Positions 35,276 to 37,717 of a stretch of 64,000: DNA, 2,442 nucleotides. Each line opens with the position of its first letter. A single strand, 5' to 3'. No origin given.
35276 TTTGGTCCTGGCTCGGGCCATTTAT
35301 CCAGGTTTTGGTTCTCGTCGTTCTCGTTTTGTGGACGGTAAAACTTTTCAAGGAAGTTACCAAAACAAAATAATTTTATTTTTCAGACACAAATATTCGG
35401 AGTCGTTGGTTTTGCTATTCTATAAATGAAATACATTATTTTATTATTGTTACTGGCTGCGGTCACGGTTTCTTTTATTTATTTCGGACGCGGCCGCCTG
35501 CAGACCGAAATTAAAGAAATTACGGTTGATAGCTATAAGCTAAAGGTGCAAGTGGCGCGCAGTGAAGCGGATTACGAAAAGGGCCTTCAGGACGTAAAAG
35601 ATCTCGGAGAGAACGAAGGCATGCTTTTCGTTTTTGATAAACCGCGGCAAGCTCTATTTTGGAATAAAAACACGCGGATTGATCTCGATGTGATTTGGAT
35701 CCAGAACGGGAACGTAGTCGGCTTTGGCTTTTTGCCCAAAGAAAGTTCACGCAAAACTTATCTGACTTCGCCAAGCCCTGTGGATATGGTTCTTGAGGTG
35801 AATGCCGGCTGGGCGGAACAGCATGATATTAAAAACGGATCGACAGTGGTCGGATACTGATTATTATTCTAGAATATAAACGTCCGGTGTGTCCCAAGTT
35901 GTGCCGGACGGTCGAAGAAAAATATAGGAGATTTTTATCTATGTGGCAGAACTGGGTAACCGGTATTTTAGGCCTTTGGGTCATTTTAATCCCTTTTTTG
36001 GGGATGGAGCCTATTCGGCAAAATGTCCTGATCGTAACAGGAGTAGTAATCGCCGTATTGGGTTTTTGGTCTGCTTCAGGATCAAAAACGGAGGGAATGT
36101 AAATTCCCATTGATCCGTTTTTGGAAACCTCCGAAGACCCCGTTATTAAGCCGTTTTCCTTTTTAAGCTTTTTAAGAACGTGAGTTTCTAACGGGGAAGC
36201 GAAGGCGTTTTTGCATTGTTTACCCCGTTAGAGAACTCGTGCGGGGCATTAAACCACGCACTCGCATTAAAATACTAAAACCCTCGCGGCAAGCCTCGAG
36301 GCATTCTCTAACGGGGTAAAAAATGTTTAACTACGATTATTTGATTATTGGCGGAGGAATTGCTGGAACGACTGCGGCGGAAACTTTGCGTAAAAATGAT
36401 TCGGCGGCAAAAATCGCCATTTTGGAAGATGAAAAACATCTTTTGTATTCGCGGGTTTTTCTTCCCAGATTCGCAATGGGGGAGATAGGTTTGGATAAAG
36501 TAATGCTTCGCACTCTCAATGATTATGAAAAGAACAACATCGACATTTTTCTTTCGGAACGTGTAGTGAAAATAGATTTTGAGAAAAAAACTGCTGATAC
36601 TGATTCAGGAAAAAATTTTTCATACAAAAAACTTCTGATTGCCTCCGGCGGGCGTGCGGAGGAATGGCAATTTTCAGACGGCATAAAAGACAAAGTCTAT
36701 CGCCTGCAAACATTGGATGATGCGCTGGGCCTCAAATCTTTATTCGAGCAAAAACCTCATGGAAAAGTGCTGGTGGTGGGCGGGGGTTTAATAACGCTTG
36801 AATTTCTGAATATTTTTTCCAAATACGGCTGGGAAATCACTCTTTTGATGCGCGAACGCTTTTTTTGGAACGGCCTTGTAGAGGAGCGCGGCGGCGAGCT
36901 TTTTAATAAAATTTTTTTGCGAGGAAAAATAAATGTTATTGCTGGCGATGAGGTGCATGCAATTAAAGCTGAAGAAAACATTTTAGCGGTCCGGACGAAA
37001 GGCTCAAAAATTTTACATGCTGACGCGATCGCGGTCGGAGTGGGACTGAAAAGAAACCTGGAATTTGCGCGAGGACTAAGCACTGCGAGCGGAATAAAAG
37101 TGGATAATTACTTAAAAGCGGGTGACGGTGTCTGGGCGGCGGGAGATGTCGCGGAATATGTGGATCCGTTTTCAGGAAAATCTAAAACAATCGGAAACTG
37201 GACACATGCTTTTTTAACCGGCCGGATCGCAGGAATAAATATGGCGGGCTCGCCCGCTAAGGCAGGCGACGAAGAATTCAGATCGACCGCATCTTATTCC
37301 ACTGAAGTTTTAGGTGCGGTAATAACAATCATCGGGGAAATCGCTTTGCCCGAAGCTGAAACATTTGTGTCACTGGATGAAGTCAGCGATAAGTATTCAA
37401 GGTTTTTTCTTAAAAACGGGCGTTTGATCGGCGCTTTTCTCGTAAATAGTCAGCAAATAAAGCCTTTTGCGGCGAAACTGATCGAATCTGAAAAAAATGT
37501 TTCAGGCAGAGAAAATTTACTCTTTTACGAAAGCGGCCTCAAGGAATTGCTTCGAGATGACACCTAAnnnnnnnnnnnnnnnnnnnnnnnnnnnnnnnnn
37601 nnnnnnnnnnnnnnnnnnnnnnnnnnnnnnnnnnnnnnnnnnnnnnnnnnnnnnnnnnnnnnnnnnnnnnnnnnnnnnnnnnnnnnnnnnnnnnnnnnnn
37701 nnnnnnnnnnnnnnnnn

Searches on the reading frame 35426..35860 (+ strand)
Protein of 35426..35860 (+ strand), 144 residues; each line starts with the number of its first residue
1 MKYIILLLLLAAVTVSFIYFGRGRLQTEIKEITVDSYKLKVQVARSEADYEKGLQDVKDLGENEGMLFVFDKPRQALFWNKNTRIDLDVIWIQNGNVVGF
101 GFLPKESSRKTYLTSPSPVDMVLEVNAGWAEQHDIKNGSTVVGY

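Call 62: search_protein_families(library=pfam, proteins=[window:35426-35860:+], max_evalue=0.01)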
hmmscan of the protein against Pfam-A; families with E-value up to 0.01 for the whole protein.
window:35426-35860:+ (144 aa): 1 family
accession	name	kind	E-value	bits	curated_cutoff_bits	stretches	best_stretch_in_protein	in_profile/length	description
PF02643.20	DUF192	-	6.1e-25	87.6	27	1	40-141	2-94/96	Uncharacterized ACR, COG1430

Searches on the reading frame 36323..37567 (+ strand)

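Call 62: search_protein_families(library=pfam, proteins=[window:36323-37567:+], max_evalue=0.01)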
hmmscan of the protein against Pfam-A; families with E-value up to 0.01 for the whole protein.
window:36323-37567:+ (414 aa): 12 families
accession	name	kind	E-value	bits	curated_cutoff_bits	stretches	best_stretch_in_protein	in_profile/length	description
PF07992.20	Pyr_redox_2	-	5.9e-45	154.3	26.1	1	4-297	1-288/291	Pyridine nucleotide-disulphide oxidoreductase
PF00070.33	Pyr_redox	-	3.8e-11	43.8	22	1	148-225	1-79/82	Pyridine nucleotide-disulphide oxidoreductase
PF18267.7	Rubredoxin_C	-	4.3e-07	30.2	25.9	1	329-390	7-69/70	Rubredoxin NAD+ reductase C-terminal domain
PF13738.12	Pyr_redox_3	-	9.4e-06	25.5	30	1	69-250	92-275/305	Pyridine nucleotide-disulphide oxidoreductase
PF03486.20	HI0933_like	-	1.6e-05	24.9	50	0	5-39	2-34/244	HI0933-like protein Rossmann domain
PF01266.30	DAO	-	6.4e-05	23.1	27.9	0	5-37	1-31/353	FAD dependent oxidoreductase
PF13450.12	NAD_binding_8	-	0.0001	23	21.9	1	8-40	1-31/68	NAD(P)-binding Rossmann-like domain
PF01262.27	AlaDh_PNT_C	-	0.004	17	23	0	6-25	31-50/214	Alanine dehydrogenase/PNT, C-terminal domain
PF00890.30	FAD_binding_2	-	0.0052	16.5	20.4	0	5-38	1-32/414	FAD binding domain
PF13454.12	NAD_binding_9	-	0.0066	16.9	21.8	0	8-45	2-40/155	FAD-NAD(P)-binding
PF01946.23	Thi4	-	0.0069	16.1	26.2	0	4-36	18-49/235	Thi4 family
PF14759.12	Reductase_C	-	0.0097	16.8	25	0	343-394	19-70/85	Reductase C-terminal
